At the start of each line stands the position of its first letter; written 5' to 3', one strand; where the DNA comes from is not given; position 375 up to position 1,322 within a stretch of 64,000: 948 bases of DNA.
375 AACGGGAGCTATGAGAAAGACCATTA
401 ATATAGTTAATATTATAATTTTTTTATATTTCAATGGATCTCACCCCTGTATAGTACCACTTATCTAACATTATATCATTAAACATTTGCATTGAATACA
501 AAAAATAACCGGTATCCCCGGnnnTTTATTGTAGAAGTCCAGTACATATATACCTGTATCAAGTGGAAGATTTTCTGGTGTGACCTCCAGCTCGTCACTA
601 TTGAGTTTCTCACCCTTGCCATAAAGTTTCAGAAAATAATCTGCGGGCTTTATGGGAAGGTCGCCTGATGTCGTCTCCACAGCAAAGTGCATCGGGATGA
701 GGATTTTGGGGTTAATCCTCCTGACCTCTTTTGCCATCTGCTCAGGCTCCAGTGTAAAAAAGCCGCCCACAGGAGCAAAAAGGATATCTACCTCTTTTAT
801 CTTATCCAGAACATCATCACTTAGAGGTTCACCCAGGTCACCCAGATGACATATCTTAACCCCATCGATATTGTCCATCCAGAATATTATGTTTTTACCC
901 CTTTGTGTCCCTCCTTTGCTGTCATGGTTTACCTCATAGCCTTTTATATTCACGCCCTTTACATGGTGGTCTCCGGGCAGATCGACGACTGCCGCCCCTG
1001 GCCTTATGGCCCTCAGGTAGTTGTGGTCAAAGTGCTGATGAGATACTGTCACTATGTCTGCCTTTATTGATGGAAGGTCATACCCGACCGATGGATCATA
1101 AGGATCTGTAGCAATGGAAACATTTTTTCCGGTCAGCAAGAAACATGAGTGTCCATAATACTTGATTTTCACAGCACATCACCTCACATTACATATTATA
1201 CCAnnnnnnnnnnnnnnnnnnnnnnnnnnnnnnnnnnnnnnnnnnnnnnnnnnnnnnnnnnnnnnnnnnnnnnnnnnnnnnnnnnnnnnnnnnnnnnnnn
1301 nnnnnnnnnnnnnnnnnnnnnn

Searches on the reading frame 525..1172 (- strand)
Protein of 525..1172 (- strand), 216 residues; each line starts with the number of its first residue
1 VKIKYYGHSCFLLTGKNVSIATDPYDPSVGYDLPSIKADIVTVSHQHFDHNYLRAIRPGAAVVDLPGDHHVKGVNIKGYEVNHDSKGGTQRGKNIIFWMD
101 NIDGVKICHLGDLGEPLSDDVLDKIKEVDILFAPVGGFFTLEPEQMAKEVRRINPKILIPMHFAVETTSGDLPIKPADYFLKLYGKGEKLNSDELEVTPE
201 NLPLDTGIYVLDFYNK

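Call 8: search_protein_families(library=pfam, proteins=[window:525-1172:-])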
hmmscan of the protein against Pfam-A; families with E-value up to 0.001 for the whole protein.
window:525-1172:- (216 aa): 2 families
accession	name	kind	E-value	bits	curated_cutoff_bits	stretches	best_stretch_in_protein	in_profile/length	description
PF13483.12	Lactamase_B_3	-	1.2e-52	178.6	24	1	2-162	1-160/160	Beta-lactamase superfamily domain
PF12706.13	Lactamase_B_2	-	7.2e-11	42.5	27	1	67-163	94-200/200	Beta-lactamase superfamily domain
